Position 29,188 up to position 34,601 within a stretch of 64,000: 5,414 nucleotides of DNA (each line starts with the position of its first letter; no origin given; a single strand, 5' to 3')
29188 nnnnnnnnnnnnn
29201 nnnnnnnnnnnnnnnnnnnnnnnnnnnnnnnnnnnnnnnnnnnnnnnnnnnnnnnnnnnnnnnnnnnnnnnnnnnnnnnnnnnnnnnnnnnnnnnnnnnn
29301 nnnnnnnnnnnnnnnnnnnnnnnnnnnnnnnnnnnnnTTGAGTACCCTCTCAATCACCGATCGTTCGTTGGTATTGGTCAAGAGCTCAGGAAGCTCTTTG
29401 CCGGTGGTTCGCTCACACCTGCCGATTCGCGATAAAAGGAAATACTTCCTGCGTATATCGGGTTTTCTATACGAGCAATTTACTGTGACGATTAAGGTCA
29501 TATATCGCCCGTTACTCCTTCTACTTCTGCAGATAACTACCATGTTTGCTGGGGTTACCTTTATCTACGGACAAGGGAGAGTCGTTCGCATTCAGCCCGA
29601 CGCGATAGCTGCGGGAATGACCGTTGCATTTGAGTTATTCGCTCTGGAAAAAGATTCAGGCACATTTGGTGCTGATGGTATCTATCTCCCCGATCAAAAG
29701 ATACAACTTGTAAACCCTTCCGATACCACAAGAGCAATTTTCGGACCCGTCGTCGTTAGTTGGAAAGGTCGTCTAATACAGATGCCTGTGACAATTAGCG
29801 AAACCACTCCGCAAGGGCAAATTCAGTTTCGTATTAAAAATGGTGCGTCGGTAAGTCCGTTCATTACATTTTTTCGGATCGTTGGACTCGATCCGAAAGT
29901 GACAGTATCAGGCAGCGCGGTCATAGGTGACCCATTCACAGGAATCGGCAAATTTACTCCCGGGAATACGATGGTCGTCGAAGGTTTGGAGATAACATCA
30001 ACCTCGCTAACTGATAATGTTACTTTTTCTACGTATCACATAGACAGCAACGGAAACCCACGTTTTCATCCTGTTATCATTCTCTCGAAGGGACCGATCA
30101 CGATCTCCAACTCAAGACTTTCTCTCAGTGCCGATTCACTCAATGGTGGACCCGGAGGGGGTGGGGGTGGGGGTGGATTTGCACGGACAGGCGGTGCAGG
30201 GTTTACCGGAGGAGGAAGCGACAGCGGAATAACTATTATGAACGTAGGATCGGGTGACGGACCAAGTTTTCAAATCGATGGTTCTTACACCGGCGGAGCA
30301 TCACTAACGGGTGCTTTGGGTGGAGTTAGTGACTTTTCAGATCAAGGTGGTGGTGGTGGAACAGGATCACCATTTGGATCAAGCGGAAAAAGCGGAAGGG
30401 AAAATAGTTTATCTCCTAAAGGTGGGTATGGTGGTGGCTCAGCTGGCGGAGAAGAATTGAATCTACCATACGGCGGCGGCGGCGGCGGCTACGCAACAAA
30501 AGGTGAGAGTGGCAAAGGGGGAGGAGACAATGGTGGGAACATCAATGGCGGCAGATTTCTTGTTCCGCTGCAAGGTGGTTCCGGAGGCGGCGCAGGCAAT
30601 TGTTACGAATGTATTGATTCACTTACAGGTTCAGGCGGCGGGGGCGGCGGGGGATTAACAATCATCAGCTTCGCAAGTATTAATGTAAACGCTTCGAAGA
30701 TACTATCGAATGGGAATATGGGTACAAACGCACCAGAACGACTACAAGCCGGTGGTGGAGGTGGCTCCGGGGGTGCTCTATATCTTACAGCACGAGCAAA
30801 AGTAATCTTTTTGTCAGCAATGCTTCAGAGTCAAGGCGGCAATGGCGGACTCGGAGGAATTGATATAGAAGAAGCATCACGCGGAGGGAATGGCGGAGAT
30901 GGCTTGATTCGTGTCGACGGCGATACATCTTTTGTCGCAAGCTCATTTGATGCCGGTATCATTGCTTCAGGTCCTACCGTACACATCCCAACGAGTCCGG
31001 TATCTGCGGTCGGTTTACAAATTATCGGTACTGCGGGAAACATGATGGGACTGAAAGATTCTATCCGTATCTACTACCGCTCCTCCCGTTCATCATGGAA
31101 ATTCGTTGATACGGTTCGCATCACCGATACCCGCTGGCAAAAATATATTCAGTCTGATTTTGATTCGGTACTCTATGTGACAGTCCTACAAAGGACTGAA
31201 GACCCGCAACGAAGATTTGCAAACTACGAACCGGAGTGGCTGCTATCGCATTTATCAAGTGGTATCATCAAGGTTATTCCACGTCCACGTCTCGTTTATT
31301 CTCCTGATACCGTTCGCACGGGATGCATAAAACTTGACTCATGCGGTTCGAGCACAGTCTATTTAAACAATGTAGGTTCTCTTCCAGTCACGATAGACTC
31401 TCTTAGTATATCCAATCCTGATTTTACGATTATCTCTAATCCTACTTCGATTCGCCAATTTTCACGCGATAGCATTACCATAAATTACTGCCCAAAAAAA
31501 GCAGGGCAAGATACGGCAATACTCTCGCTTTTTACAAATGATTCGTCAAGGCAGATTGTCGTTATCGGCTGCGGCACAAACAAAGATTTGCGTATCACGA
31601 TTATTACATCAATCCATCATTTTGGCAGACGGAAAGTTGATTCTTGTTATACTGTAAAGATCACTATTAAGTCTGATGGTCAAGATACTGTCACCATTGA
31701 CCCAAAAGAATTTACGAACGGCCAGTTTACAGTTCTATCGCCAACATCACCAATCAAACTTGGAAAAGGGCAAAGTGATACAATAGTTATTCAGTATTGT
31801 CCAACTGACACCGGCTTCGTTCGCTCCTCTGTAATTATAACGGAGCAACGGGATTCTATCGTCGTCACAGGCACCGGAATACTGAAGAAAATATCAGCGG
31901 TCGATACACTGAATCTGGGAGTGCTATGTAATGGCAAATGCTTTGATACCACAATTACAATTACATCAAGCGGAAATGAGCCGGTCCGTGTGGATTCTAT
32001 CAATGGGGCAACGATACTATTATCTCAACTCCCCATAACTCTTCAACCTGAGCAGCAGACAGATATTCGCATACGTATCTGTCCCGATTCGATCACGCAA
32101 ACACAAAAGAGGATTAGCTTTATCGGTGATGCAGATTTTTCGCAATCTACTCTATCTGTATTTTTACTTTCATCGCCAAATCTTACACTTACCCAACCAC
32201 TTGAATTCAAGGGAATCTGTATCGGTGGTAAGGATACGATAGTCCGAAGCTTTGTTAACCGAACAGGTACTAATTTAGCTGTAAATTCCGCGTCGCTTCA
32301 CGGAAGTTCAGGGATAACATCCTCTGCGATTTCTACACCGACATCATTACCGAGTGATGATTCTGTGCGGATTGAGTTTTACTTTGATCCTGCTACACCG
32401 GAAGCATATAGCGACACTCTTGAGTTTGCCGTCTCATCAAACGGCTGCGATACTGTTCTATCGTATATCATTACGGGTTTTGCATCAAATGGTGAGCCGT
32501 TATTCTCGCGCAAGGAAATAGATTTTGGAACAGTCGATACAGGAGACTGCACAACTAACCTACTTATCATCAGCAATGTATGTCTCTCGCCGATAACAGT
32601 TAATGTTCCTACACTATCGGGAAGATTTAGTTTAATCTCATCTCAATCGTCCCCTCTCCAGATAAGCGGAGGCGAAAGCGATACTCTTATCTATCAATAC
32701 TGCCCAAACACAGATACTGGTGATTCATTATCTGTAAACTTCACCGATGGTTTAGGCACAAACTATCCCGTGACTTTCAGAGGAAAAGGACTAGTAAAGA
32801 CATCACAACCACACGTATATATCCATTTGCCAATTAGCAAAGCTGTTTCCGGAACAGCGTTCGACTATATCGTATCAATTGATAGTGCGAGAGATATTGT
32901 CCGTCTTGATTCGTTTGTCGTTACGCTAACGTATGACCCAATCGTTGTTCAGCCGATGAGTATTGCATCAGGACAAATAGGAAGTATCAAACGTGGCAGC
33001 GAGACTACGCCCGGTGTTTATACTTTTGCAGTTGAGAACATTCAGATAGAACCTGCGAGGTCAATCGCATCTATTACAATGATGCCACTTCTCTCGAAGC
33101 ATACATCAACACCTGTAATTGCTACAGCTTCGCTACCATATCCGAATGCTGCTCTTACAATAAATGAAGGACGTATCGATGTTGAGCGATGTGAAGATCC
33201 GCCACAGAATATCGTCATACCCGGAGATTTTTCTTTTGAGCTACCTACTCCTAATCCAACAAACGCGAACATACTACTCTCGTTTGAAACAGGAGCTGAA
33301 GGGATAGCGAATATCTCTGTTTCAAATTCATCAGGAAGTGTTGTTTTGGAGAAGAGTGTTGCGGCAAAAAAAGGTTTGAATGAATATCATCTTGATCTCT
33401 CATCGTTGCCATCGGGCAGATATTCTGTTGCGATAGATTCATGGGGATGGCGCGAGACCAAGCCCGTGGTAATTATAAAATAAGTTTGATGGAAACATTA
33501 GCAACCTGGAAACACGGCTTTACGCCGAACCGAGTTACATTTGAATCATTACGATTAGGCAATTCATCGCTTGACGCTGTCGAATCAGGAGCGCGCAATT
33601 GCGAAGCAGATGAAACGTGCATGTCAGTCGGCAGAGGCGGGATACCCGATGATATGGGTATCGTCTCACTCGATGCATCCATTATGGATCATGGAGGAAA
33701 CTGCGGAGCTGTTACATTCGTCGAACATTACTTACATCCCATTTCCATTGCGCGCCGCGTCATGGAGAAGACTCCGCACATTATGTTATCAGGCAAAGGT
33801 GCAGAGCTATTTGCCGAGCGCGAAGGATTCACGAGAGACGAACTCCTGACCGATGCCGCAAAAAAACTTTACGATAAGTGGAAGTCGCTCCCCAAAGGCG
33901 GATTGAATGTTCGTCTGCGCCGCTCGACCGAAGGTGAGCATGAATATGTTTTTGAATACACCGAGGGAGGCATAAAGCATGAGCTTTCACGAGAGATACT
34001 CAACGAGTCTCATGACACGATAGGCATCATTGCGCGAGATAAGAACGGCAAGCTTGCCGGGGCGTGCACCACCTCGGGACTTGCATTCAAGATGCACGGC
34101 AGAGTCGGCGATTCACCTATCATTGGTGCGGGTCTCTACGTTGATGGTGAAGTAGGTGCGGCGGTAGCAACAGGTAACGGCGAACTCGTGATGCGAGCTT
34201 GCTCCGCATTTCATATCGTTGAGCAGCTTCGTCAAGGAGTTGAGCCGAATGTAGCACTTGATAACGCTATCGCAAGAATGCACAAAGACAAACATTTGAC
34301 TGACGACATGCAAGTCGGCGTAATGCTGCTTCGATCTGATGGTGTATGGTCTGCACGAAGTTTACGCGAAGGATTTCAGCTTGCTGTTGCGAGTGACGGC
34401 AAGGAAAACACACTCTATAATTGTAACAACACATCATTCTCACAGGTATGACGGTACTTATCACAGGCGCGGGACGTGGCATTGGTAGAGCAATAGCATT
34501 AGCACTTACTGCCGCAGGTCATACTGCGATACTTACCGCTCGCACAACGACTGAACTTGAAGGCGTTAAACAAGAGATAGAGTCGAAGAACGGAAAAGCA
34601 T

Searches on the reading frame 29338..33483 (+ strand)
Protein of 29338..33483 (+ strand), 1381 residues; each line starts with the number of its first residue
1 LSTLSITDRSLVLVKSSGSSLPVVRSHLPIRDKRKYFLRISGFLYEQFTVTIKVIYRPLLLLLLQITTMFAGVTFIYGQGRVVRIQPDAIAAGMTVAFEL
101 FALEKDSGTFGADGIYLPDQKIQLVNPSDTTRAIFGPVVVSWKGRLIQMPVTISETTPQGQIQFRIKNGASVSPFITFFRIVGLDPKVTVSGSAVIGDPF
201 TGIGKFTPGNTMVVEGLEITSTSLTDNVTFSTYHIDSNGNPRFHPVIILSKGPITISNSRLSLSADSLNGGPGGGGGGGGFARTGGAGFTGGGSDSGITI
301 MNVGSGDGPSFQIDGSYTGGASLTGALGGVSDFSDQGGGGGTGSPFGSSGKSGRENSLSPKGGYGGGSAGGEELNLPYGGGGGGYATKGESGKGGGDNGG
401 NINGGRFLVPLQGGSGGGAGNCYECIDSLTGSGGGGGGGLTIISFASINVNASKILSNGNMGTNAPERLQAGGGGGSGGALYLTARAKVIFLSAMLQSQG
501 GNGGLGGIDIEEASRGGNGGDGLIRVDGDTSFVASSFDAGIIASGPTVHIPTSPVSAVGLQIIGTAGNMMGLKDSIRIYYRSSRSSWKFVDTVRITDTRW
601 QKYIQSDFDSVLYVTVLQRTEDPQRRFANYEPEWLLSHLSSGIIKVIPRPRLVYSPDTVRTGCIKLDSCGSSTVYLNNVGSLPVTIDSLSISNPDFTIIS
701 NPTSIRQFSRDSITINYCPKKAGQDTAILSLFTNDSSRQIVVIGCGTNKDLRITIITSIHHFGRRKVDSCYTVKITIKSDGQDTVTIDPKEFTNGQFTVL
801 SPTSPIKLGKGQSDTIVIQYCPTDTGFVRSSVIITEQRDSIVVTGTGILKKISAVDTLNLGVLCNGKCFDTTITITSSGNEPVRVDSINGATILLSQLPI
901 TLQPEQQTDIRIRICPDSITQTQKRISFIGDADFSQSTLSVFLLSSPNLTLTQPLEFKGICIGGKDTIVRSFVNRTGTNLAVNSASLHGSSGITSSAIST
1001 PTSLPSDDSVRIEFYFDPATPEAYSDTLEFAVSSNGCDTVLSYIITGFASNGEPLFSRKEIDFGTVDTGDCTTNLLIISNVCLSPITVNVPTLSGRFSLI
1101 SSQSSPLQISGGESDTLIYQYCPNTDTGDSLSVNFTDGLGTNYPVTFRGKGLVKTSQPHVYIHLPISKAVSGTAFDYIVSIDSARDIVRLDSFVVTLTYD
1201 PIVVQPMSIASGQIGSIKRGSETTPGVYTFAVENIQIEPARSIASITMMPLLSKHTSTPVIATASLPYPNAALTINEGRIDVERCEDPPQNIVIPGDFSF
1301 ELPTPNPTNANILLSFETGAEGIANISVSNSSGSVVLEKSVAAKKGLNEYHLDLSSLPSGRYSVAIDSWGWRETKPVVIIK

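Call 52: search_protein_families(library=pfam, proteins=[window:29338-33483:+], max_evalue=0.001)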
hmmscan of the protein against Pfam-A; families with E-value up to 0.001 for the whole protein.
window:29338-33483:+ (1381 aa): 9 families
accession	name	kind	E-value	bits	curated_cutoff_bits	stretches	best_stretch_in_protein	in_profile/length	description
PF15780.11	ASH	-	5.5e-14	52.6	27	0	1059-1136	12-89/98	Abnormal spindle-like microcephaly-assoc'd, ASPM-SPD-2-Hydin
PF22544.2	HYDIN_VesB_CFA65-like_Ig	-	4.4e-11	43.3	25.5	0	650-739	1-92/100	HYDIN/CFA65/VesB-like, Ig-like domain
PF22073.2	Cep192_D4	-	4.8e-11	43.3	35.5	0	764-837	15-95/112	Cep192 domain 4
PF18962.6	Por_Secre_tail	-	5.3e-08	33.5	27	1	1305-1376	3-72/75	Secretion system C-terminal sorting domain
PF22067.2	Cep192_D3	-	2e-05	25.1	27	0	666-734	15-85/99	Cep192 domain 3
PF07610.17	DUF1573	-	7e-05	23.2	26.1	0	755-837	3-84/98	Protein of unknown function (DUF1573)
PF24507.1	Ig_CFAP65_4th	-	0.00011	22.9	27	0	673-741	1-69/76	CFAP65, fourth Ig-like domain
PF14289.11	DUF4369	-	0.00034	21.6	25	0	665-706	8-48/91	Domain of unknown function (DUF4369)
PF11589.14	DUF3244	-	0.00042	20.7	25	0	1309-1367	28-84/96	Domain of unknown function (DUF3244)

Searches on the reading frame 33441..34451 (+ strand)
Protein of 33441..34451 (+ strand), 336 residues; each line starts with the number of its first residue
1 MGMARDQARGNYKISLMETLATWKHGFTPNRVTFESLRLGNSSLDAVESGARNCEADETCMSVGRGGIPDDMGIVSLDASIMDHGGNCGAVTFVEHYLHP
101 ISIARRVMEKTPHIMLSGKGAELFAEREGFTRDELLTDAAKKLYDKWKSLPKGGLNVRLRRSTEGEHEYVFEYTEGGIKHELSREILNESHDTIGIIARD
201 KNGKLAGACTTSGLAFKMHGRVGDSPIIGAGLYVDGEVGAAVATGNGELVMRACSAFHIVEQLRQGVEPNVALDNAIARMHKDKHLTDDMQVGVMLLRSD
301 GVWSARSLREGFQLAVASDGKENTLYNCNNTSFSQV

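Call 52: search_protein_families(library=pfam, proteins=[window:33441-34451:+], max_evalue=0.001)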
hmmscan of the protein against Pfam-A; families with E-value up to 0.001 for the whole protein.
window:33441-34451:+ (336 aa): 1 family
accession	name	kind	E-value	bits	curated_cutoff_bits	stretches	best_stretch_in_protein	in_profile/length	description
PF01112.23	Asparaginase_2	-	4.4e-64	217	27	1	34-321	34-302/309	Asparaginase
